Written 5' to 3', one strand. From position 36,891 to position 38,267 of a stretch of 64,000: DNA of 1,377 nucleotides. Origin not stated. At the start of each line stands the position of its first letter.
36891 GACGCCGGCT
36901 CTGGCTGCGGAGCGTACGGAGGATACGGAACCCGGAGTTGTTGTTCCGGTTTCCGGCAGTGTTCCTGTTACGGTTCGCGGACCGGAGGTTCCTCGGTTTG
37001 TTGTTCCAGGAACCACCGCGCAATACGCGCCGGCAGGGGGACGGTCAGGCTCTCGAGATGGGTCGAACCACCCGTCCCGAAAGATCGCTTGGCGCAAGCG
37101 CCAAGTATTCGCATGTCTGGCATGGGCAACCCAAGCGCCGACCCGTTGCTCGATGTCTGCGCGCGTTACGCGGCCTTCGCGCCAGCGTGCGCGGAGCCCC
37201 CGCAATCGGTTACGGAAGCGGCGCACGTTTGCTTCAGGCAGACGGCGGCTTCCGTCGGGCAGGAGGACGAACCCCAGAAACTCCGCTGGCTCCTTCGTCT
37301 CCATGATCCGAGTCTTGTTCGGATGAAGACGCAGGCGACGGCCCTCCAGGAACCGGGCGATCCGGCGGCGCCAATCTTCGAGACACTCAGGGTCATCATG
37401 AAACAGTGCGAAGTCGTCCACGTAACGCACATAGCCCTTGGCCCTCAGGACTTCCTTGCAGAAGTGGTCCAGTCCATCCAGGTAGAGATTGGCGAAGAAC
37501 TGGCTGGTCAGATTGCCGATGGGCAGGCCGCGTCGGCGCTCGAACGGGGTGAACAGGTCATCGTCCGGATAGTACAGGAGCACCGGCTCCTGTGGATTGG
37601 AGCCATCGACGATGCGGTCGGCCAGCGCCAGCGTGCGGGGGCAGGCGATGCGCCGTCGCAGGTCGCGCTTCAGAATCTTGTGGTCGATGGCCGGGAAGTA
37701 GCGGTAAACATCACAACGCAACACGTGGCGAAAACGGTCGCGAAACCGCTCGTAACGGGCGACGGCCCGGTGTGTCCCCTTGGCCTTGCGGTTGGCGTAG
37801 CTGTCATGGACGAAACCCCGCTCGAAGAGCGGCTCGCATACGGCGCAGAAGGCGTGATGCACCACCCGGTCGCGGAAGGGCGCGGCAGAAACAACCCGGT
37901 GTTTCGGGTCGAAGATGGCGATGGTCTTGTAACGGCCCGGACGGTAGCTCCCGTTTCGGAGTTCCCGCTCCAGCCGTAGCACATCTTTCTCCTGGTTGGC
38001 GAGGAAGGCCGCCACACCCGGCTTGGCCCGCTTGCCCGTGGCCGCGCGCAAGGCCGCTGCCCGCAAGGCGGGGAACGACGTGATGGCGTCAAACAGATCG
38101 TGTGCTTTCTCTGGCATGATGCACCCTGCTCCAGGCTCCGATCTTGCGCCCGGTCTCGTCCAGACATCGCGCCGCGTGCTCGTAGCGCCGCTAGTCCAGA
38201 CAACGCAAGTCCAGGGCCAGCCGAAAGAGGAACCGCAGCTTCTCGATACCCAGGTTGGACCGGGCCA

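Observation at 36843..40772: Complete diversity-generating retroelement with adenine-specific TR/VR mismatches, targeting a secreted caspase-CLec protein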

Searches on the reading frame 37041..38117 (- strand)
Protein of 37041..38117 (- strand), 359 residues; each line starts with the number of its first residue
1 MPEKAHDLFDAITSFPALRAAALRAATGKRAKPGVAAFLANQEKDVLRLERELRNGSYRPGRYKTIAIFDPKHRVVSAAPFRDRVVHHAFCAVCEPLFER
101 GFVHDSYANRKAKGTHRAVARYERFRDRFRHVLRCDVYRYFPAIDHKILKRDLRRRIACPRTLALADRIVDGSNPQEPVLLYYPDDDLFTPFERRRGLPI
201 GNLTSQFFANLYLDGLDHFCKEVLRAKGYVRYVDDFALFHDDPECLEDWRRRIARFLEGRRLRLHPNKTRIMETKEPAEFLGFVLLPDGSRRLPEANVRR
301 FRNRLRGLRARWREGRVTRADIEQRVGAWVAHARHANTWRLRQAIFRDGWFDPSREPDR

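Call 14: find_homologous_proteins(query=window:37041-38117:-)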
Query window:37041-38117:- (359 aa): 7999 proteins with E <= 0.001 among 8000 candidates; the best 120 are listed.
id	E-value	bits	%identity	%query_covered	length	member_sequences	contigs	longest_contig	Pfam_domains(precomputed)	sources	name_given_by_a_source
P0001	5.4e-243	824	100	100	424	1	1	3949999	PF00078.33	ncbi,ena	-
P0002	1.6e-213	727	89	100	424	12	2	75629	PF00078.33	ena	-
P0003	3.6e-212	722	87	100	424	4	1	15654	PF00078.33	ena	-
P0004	8.8e-212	721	87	100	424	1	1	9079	PF00078.33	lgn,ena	-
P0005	4.9e-211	719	87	98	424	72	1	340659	PF00078.33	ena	-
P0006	1.3e-207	707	86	100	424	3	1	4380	PF00078.33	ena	-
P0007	2.8e-205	700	85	100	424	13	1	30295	PF00078.33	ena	-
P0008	3.6e-205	699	86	100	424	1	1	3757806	PF00078.33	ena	-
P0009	4.7e-205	699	85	100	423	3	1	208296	PF00078.33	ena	-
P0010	4.4e-203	692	84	100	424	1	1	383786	PF00078.33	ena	-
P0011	7.1e-202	688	85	98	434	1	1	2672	PF00078.33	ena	-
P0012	1.8e-201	687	85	100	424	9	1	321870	PF00078.33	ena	-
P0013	1.2e-200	684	83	100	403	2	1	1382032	PF00078.33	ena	-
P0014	5.9e-199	679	82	99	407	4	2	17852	PF00078.33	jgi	-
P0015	3.8e-198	676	83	100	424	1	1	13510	PF00078.33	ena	-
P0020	1.9e-197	674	84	99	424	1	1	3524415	PF00078.33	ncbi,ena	-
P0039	2.6e-194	663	81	100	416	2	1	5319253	PF00078.33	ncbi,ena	-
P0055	3.1e-192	657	81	100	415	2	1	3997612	PF00078.33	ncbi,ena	-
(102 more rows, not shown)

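Call 15: find_encoding_contigs(protein=P0001, flank=10000, max_places=4)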
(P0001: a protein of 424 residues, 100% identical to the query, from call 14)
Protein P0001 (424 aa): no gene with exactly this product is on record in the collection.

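Call 16: list_cluster_members(proteins=[P0001, P0020, P0039, P0055])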
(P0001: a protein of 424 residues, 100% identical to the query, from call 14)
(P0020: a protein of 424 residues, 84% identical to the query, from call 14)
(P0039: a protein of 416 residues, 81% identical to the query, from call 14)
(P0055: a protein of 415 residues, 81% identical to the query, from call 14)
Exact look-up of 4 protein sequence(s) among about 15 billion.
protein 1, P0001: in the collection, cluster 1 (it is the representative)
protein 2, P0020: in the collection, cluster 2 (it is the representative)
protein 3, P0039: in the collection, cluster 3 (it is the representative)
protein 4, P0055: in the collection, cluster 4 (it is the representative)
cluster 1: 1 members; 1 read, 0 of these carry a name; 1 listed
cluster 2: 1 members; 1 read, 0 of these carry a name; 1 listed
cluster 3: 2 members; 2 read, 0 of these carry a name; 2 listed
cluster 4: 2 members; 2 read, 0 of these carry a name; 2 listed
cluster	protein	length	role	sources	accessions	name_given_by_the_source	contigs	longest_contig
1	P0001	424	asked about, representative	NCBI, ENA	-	-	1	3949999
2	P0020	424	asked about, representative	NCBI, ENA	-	-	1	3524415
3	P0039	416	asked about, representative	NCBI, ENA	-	-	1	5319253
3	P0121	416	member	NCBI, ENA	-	-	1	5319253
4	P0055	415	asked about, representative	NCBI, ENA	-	-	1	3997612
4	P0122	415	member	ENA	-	-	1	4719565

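Call 17: find_related_loci(query=window:37041-38117:-, collection=genome_contigs, flank=6000)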
Query window:37041-38117:- (359 aa) in genome_contigs; peptide patterns used: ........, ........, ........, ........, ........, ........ (x = any residue, [..] = any of these).
93 stretches matched a pattern; 42 encode a relative of the query (tblastn E <= 1e-3); 41 distinct loci.
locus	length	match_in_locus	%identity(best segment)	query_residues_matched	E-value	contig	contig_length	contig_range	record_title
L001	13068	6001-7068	86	4-359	0e+0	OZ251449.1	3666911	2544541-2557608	MAG: Alphaproteobacteria bacterium isolate 02c84b84-2ec1-47c2-b806-535ae8168f41 genome assembly, chromosome: 1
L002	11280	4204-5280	83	1-359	0e+0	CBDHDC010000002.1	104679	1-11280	MAG: Dehalococcoidia bacterium isolate 8f47c5d3-311d-4638-95b8-763d0010c228 genome assembly, contig: contig_2, whole gen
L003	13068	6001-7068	79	4-359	0e+0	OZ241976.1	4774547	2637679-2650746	MAG: uncultured Candidatus Binatia bacterium isolate 2be43a5b-f59f-4a3e-ac31-0248d4889e07 genome assembly, chromosome: 1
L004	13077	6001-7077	81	1-359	0e+0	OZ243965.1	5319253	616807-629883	MAG: Bryobacterales bacterium isolate d9fe4927-0271-4d34-8a35-7101854e6c69 genome assembly, chromosome: 1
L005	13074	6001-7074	79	1-358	0e+0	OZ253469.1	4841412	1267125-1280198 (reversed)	MAG: Candidatus Azotimanducaceae bacterium isolate 0d336ec1-7821-4be5-a928-cec4cb1b8f81 genome assembly, chromosome: 1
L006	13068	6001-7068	79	1-356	0e+0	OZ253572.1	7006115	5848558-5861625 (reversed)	MAG: Spirochaetia bacterium isolate 72bb51b6-cb5f-447a-8604-6b23f49a98cc genome assembly, chromosome: 1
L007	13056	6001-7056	84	4-355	0e+0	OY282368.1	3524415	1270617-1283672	MAG: uncultured Alphaproteobacteria bacterium isolate 22a88078-2868-43f5-a089-7a94dbfbad86 genome assembly, chromosome:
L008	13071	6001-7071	76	1-357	0e+0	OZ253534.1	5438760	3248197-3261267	MAG: Candidatus Multivorans sp. isolate be2d7f3f-f219-46b2-8ad1-06fdd0eb2387 genome assembly, chromosome: 1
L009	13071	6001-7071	76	1-357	2e-178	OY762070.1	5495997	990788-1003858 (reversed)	MAG: Pseudomonadales bacterium isolate ac928a3f-4c2e-4f54-a756-792d58c1f79c genome assembly, chromosome: 1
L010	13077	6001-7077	77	1-359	2e-178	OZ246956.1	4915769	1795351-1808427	MAG: Thermoanaerobaculia bacterium isolate 44e70480-f7af-46fd-94ad-8fb40e9277de genome assembly, chromosome: 1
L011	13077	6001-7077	81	1-359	5e-178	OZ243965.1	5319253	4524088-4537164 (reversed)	MAG: Bryobacterales bacterium isolate d9fe4927-0271-4d34-8a35-7101854e6c69 genome assembly, chromosome: 1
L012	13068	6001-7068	78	4-359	2e-176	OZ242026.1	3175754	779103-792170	MAG: Nitrospirales bacterium isolate ad4af3c8-44ab-4a5f-8523-14f9326d4af7 genome assembly, chromosome: 1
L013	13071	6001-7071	77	1-357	4e-176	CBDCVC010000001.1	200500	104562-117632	MAG: Candidatus Multivorans sp. isolate d43f0643-08c3-4d58-9c0e-53586e9ec49c genome assembly, contig: contig_1, whole ge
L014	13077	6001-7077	76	1-359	3e-175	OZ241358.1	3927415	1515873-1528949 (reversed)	MAG: Candidatus Azophilus sp. isolate c4c4d012-86f2-4497-9bb6-2ec6fb926b7a genome assembly, chromosome: 1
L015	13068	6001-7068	82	4-359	7e-175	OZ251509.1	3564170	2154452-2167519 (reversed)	MAG: Alphaproteobacteria bacterium isolate c58df884-ff44-4a62-8948-53011581409f genome assembly, chromosome: 1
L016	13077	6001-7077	76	1-359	8e-175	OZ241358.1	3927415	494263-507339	MAG: Candidatus Azophilus sp. isolate c4c4d012-86f2-4497-9bb6-2ec6fb926b7a genome assembly, chromosome: 1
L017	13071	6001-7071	78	1-357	3e-174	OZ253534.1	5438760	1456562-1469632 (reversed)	MAG: Candidatus Multivorans sp. isolate be2d7f3f-f219-46b2-8ad1-06fdd0eb2387 genome assembly, chromosome: 1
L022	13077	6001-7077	77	1-359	0e+0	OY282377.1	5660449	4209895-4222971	MAG: uncultured Latescibacteria bacterium genome assembly, chromosome: 1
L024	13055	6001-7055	75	4-355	4e-164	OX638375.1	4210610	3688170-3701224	MAG: Candidatus Binatia bacterium isolate 97b5e0c7-6798-4f16-949c-9b63468df6e4 genome assembly, chromosome: 1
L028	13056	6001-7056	71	1-353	1e-144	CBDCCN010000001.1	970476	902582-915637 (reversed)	MAG: Vicinamibacterales bacterium isolate 1d3aa380-3d16-43da-b993-60d5eb5b4b02 genome assembly, contig: contig_1, whole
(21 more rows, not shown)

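Call 25: search_protein_families(library=pfam, proteins=[L002:1375-3759:+, L002:5556-7721:+, L003:3435-5516:+, L007:3509-5539:+, L014:2371-5511:+, L015:2665-5520:+, L024:3473-5533:+, L001:3500-5539:+, L022:3535-5493:+, L028:1847-5569:+], max_evalue=0.001)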
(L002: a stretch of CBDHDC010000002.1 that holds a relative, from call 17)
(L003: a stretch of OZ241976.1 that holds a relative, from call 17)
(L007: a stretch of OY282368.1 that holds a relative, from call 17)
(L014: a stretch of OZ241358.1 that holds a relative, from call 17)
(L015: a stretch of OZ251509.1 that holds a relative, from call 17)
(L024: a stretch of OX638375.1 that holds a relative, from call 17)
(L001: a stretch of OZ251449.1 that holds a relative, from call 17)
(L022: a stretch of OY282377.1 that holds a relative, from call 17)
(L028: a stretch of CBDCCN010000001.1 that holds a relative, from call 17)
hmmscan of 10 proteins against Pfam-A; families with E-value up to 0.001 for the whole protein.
L002:1375-3759:+ (795 aa): 3 families
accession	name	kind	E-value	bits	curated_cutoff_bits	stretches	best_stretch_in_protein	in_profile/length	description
PF03781.23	FGE-sulfatase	-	7e-61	206.5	23.3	1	534-791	2-255/255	Sulfatase-modifying factor enzyme 1-like domain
PF00656.27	Peptidase_C14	-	5.6e-33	115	21.4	1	75-293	2-228/233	Caspase domain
PF01471.23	PG_binding_1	-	2.4e-05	24.8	23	1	403-445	4-46/57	Putative peptidoglycan binding domain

L002:5556-7721:+ (722 aa): 3 families
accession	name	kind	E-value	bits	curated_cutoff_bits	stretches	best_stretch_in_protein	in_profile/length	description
PF03781.23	FGE-sulfatase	-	1.9e-50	172.4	23.3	1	497-718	3-255/255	Sulfatase-modifying factor enzyme 1-like domain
PF00656.27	Peptidase_C14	-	4.3e-38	131.7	21.4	1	38-260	2-230/233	Caspase domain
PF01471.23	PG_binding_1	-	5.1e-08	33.4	23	1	370-416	4-50/57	Putative peptidoglycan binding domain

L003:3435-5516:+ (694 aa): 9 families
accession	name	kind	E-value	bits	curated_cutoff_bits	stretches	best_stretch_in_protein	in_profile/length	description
PF03781.23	FGE-sulfatase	-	1.7e-58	198.8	23.3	1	457-690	1-255/255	Sulfatase-modifying factor enzyme 1-like domain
PF12796.13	Ank_2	-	2.7e-22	79.6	27.3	2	331-421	1-88/90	Ankyrin repeats (3 copies)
PF00023.36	Ank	-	1.6e-14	53.6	21.1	1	392-420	1-29/33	Ankyrin repeat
PF13637.12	Ank_4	-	1.9e-14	53.8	22.7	2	331-372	1-42/50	Ankyrin repeats (many copies)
PF13857.12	Ank_5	-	6.5e-12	46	27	2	379-431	1-54/56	Ankyrin repeats (many copies)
PF13606.12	Ank_3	-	2.1e-09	37.1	22.3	0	392-418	1-27/30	Ankyrin repeat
PF08238.18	Sel1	-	2.1e-06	28.5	30.7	1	147-180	2-35/36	Sel1 repeat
PF01471.23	PG_binding_1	-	3.6e-05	24.3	23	1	245-298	4-57/57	Putative peptidoglycan binding domain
PF24521.3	Ank_KRIT1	-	0.00054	20.1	80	0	328-433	19-125/149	KRIT1 ankyrin-repeats domain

L007:3509-5539:+ (677 aa): 4 families
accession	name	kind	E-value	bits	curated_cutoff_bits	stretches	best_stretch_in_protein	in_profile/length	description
PF03781.23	FGE-sulfatase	-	1.1e-55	189.5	23.3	1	441-673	1-255/255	Sulfatase-modifying factor enzyme 1-like domain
PF08239.17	SH3_3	-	2.2e-10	41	27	1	377-423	6-52/54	Bacterial SH3 domain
PF07653.23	SH3_2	-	0.00014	21.9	21.8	1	389-422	17-50/55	Variant SH3 domain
PF06347.19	SH3_4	-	0.00032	20.8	24.1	1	377-423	8-53/56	Bacterial SH3 domain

L014:2371-5511:+ (1047 aa): 8 families
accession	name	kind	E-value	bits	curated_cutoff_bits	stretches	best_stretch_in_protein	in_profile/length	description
PF03781.23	FGE-sulfatase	-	2.7e-61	207.9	23.3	1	783-1043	2-255/255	Sulfatase-modifying factor enzyme 1-like domain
PF00069.31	Pkinase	-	5.2e-37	128.1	31.7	1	24-289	1-252/263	Protein kinase domain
PF08308.17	PEGA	-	4.9e-29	100.5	20.8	2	427-492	3-67/71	PEGA domain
PF07714.23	PK_Tyr_Ser-Thr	-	2.2e-16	60.4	23.1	1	82-244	44-208/258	Protein tyrosine and serine/threonine kinase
PF13620.12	CarboxypepD_reg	-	7.1e-13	49.1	32.3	0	725-767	39-81/82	Carboxypeptidase regulatory-like domain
PF03109.22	ABC1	-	1.6e-07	31.2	22.9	1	107-198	135-225/244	ABC1 atypical kinase-like domain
PF06293.20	Kdo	-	3.6e-07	30.3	21.3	1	113-194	91-177/207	Lipopolysaccharide kinase (Kdo/WaaP) family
PF01636.29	APH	-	9.8e-05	22.7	23.2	0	158-188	168-198/239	Phosphotransferase enzyme family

L015:2665-5520:+ (952 aa): 7 families
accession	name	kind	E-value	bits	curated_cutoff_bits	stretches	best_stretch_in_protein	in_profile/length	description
PF03781.23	FGE-sulfatase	-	1.1e-55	189.6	23.3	1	716-946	1-253/255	Sulfatase-modifying factor enzyme 1-like domain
PF13637.12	Ank_4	-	2.4e-21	75.8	22.7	1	209-242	8-41/50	Ankyrin repeats (many copies)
PF12796.13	Ank_2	-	5.3e-21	75.4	27.3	1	208-285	8-69/90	Ankyrin repeats (3 copies)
PF00023.36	Ank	-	6.7e-21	73.7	21.1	0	316-347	2-32/33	Ankyrin repeat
PF13857.12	Ank_5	-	1.8e-15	57.3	27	0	80-124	11-56/56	Ankyrin repeats (many copies)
PF01471.23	PG_binding_1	-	9.2e-10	39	23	1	416-472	2-57/57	Putative peptidoglycan binding domain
PF13606.12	Ank_3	-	3.9e-08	33.3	22.3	0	316-343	2-28/30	Ankyrin repeat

L024:3473-5533:+ (687 aa): 8 families
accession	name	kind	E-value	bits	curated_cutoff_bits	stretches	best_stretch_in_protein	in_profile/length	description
PF03781.23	FGE-sulfatase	-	6.8e-54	183.6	23.3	1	444-683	1-255/255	Sulfatase-modifying factor enzyme 1-like domain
PF00023.36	Ank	-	4.3e-17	61.7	21.1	2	268-298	1-31/33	Ankyrin repeat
PF12796.13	Ank_2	-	1.1e-16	61.6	27.3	1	240-331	1-89/90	Ankyrin repeats (3 copies)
PF13637.12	Ank_4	-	7e-15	55.2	22.7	2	240-281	1-42/50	Ankyrin repeats (many copies)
PF13857.12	Ank_5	-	8e-13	48.9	27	2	288-340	1-54/56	Ankyrin repeats (many copies)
PF13606.12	Ank_3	-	2.2e-10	40.1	22.3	0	301-329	1-29/30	Ankyrin repeat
PF08238.18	Sel1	-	4.7e-07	30.6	30.7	1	61-94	2-35/36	Sel1 repeat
PF24521.3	Ank_KRIT1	-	1.3e-05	25.4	80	1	235-349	17-132/149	KRIT1 ankyrin-repeats domain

L001:3500-5539:+ (680 aa): 8 families
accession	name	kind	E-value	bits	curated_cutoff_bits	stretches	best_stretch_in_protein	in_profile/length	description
PF03781.23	FGE-sulfatase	-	1.4e-54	185.9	23.3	1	445-676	2-255/255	Sulfatase-modifying factor enzyme 1-like domain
PF12796.13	Ank_2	-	4e-14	53.4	27.3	1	307-395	3-88/90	Ankyrin repeats (3 copies)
PF00023.36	Ank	-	1.2e-11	44.6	21.1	1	366-394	1-29/33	Ankyrin repeat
PF13637.12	Ank_4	-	1.8e-10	41.2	22.7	2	340-384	3-47/50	Ankyrin repeats (many copies)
PF13857.12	Ank_5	-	9.1e-09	35.9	27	1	353-405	1-54/56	Ankyrin repeats (many copies)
PF13606.12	Ank_3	-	1.5e-07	31.5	22.3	0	366-394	1-29/30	Ankyrin repeat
PF08238.18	Sel1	-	2.4e-07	31.5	30.7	1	125-158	2-35/36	Sel1 repeat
PF01471.23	PG_binding_1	-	5.5e-05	23.7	23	1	221-274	4-57/57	Putative peptidoglycan binding domain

L022:3535-5493:+ (653 aa): 5 families
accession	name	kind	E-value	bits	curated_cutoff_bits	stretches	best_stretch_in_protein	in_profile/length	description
PF03781.23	FGE-sulfatase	-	1.8e-53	182.2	23.3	1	414-651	2-255/255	Sulfatase-modifying factor enzyme 1-like domain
PF00069.31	Pkinase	-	6.1e-39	134.4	31.7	1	122-384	1-252/263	Protein kinase domain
PF07714.23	PK_Tyr_Ser-Thr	-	2.1e-16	60.5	23.1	1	124-344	3-209/258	Protein tyrosine and serine/threonine kinase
PF03109.22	ABC1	-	9.1e-07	28.7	22.9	1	208-288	138-216/244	ABC1 atypical kinase-like domain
PF01636.29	APH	-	8.8e-06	26.1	23.2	0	259-287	170-198/239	Phosphotransferase enzyme family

L028:1847-5569:+ (1241 aa): 11 families
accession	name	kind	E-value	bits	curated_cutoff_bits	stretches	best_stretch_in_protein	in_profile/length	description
PF03781.23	FGE-sulfatase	-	5e-57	193.9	23.3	1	1002-1238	2-255/255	Sulfatase-modifying factor enzyme 1-like domain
PF00023.36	Ank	-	4.8e-34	114.9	21.1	2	930-960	2-32/33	Ankyrin repeat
PF12796.13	Ank_2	-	7e-31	107.1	27.3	3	787-850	28-89/90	Ankyrin repeats (3 copies)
PF00069.31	Pkinase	-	3.4e-30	105.8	31.7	1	113-330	2-198/263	Protein kinase domain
PF13606.12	Ank_3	-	8.8e-27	90.3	22.3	1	930-957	2-29/30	Ankyrin repeat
PF13857.12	Ank_5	-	2.5e-23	82.3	27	2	916-966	1-52/56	Ankyrin repeats (many copies)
PF13637.12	Ank_4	-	1.8e-21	76.2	22.7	2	911-950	11-50/50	Ankyrin repeats (many copies)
PF01471.23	PG_binding_1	-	4.9e-16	59.1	23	2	612-656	6-50/57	Putative peptidoglycan binding domain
PF07714.23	PK_Tyr_Ser-Thr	-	3.2e-10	40.2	23.1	1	173-320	46-195/258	Protein tyrosine and serine/threonine kinase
PF08823.16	PG_binding_2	-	2.2e-07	31.4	21.1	0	503-537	17-51/74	Putative peptidoglycan binding domain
PF03109.22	ABC1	-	0.0003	20.4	22.9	1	198-278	137-217/244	ABC1 atypical kinase-like domain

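Call 37: search_solved_structures(query=window:37041-38117:-, max_evalue=0.001, show_alignments=1)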
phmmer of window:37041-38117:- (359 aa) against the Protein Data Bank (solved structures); distinct sequences matched with E-value up to 0.001: 10.
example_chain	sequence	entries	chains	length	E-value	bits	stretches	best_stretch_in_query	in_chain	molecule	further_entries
8ub7_A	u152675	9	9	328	7e-41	143.8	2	4-166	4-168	Reverse transcriptase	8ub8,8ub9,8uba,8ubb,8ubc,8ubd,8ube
6ar1_A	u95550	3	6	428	2.8e-19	72.7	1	21-351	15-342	GsI-IIC RT | Trt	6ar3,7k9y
6me0_C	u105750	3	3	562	8.6e-16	61.2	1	192-313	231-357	Maturase reverse transcriptase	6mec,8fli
7uim_D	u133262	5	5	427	5.1e-10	42.2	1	44-332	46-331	Group II intron reverse transcriptase/maturase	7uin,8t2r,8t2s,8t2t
5hhj_A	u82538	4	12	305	2.1e-09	40.2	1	48-290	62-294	Retron-type reverse transcriptase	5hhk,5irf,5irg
5hhl_A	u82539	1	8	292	8.5e-09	38.2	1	44-284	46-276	Retron-type reverse transcriptase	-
5g2x_C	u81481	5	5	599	1.5e-08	37.3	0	43-222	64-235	GROUP II INTRON-ENCODED PROTEIN LTRA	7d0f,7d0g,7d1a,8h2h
7kft_D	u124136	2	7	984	2.9e-06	29.8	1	53-289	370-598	Cas6-RT-Cas1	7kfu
9wy8_A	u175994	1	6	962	1.7e-05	27.3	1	191-279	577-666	Maltose/maltodextrin-binding periplasmic protein,Reverse transcriptase domain-containing p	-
8bgj_A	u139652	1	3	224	2.1e-05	27.1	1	111-285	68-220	RNA-directed DNA polymerase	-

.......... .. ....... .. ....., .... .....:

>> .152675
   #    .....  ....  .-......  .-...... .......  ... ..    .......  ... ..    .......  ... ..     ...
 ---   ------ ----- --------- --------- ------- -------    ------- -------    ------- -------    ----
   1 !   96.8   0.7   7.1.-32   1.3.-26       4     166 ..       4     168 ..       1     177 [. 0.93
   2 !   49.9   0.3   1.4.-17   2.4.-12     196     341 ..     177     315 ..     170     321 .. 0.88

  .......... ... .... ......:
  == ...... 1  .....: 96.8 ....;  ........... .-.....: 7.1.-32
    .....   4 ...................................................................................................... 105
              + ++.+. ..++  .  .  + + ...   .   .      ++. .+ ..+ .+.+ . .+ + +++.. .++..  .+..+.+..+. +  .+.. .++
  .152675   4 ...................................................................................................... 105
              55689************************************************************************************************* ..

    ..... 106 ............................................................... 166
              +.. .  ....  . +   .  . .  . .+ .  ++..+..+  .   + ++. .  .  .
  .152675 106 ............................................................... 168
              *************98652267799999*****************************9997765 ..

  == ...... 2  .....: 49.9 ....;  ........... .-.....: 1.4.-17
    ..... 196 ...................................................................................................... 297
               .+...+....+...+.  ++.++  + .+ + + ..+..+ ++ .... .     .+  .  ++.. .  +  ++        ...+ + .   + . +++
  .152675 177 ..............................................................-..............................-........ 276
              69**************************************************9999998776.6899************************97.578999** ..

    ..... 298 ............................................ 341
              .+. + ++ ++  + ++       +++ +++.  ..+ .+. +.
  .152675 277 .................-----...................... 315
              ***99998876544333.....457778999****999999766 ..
